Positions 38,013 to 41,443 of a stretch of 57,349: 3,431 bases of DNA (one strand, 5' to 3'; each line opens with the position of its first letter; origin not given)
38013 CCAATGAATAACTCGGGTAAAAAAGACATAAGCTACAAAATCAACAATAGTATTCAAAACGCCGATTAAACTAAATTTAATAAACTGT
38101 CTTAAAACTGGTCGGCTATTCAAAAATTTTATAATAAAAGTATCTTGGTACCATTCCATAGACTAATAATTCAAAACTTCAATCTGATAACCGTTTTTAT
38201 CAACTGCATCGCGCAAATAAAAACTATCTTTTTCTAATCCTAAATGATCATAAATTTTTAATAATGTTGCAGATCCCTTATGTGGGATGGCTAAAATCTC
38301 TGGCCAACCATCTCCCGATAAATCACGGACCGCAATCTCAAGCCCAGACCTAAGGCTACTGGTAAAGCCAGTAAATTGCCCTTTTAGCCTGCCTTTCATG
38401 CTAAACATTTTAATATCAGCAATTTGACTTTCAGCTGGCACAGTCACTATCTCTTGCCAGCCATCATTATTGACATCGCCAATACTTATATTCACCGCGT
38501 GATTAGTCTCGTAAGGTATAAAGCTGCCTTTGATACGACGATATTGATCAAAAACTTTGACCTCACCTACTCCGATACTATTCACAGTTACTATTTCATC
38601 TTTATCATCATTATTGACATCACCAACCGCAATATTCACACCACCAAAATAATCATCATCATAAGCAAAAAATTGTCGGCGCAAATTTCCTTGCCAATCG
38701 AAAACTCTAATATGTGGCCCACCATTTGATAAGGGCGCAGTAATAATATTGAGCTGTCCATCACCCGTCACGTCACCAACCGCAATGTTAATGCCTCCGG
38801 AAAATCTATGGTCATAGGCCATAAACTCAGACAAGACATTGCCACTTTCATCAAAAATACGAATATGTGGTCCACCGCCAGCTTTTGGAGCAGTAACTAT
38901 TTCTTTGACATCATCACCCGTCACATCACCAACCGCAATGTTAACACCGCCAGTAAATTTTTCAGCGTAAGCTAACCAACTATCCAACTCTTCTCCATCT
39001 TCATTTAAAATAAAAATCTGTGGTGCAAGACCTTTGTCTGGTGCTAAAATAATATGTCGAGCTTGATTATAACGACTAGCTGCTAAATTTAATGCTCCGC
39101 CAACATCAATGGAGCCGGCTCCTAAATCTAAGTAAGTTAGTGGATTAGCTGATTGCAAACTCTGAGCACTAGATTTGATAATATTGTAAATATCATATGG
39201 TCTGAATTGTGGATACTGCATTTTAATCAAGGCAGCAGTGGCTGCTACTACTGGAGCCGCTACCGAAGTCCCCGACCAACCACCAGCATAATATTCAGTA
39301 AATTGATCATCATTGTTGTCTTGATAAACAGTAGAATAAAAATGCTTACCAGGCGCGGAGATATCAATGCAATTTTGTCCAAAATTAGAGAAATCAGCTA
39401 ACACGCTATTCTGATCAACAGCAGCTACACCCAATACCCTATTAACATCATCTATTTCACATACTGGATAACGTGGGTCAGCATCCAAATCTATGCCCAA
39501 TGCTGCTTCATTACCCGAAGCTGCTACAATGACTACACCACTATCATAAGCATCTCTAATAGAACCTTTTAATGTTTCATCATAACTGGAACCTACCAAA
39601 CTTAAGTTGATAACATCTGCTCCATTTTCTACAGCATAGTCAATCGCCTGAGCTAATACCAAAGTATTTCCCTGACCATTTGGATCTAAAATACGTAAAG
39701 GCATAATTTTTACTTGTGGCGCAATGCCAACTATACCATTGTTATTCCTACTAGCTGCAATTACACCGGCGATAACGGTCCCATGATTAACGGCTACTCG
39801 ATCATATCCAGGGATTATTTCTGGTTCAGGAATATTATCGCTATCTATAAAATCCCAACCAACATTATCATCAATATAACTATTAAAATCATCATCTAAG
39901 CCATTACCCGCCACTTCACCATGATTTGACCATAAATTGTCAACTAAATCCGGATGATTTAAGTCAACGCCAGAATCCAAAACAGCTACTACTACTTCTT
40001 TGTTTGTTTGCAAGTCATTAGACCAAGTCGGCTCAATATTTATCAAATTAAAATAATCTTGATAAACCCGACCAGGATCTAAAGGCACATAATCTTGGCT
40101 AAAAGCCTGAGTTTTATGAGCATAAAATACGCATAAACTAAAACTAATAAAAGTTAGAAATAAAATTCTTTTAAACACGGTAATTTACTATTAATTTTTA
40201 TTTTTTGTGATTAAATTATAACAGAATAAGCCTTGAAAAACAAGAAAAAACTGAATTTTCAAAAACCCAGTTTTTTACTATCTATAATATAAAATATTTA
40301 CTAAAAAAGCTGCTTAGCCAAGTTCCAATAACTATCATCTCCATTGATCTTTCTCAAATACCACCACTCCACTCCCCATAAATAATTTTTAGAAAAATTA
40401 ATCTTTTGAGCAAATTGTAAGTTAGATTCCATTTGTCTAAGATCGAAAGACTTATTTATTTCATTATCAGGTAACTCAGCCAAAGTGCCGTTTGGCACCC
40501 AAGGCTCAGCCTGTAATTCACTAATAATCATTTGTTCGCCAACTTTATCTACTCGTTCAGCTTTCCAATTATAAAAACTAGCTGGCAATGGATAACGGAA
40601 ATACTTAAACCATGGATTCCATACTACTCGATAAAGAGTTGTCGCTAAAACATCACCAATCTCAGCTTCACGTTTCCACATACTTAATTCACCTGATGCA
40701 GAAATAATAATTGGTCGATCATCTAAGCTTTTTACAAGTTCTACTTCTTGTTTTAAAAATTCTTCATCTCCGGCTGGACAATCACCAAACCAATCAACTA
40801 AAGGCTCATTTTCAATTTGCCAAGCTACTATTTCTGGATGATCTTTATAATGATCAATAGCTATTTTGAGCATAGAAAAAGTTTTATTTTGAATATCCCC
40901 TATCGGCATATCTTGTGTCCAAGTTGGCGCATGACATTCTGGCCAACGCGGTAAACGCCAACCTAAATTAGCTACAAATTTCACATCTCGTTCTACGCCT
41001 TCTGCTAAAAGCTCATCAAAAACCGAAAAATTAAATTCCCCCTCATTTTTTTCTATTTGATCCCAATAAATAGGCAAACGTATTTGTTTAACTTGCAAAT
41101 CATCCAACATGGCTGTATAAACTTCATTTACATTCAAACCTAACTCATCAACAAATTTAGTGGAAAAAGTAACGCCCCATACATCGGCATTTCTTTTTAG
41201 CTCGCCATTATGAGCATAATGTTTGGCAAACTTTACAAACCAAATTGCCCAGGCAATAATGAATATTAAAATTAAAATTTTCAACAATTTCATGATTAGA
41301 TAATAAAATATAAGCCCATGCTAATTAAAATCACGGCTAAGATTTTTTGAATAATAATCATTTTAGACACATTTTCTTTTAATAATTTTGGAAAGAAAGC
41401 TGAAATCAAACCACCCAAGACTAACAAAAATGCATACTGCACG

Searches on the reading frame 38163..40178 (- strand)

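Call 10: search_protein_families(library=pfam, proteins=[window:38163-40178:-], max_evalue=0.001)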
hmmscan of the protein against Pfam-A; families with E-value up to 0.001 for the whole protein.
window:38163-40178:- (671 aa): 3 families
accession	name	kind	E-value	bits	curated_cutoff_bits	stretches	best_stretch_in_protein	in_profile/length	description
PF00082.27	Peptidase_S8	-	1.9e-50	172.2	21.8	1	60-345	2-280/288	Subtilase family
PF13517.12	FG-GAP_3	-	2.9e-13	50.6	26.9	1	568-629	1-60/61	FG-GAP-like repeat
PF01839.29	FG-GAP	-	4.7e-09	36.4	22.1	0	513-533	2-22/37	FG-GAP repeat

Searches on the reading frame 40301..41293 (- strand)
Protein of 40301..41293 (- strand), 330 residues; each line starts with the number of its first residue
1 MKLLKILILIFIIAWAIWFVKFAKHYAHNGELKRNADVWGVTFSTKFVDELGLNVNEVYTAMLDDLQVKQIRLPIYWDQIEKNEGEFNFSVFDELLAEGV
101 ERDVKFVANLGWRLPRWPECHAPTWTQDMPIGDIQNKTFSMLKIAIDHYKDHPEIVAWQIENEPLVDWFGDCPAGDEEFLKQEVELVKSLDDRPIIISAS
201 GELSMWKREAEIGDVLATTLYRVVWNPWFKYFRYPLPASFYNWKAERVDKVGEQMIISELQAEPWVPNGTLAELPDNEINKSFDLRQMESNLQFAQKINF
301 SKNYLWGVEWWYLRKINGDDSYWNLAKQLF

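Call 10: search_protein_families(library=pfam, proteins=[window:40301-41293:-], max_evalue=0.001)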
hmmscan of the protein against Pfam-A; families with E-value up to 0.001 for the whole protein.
window:40301-41293:- (330 aa): 1 family
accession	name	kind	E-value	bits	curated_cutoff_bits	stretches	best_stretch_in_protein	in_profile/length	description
PF02449.21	Glyco_hydro_42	-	1.6e-06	28.2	21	0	146-166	120-140/376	Beta-galactosidase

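Call 47: search_protein_families(library=ncbifam, proteins=[window:40301-41293:-], max_evalue=0.001)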
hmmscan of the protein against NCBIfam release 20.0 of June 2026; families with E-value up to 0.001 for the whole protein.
window:40301-41293:- (330 aa): 1 family
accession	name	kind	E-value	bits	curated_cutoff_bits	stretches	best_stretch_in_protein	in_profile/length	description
NF051902.1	GH35_fam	subfamily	6e-08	31.8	500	1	61-107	42-88/510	GH35 family beta-galactosidase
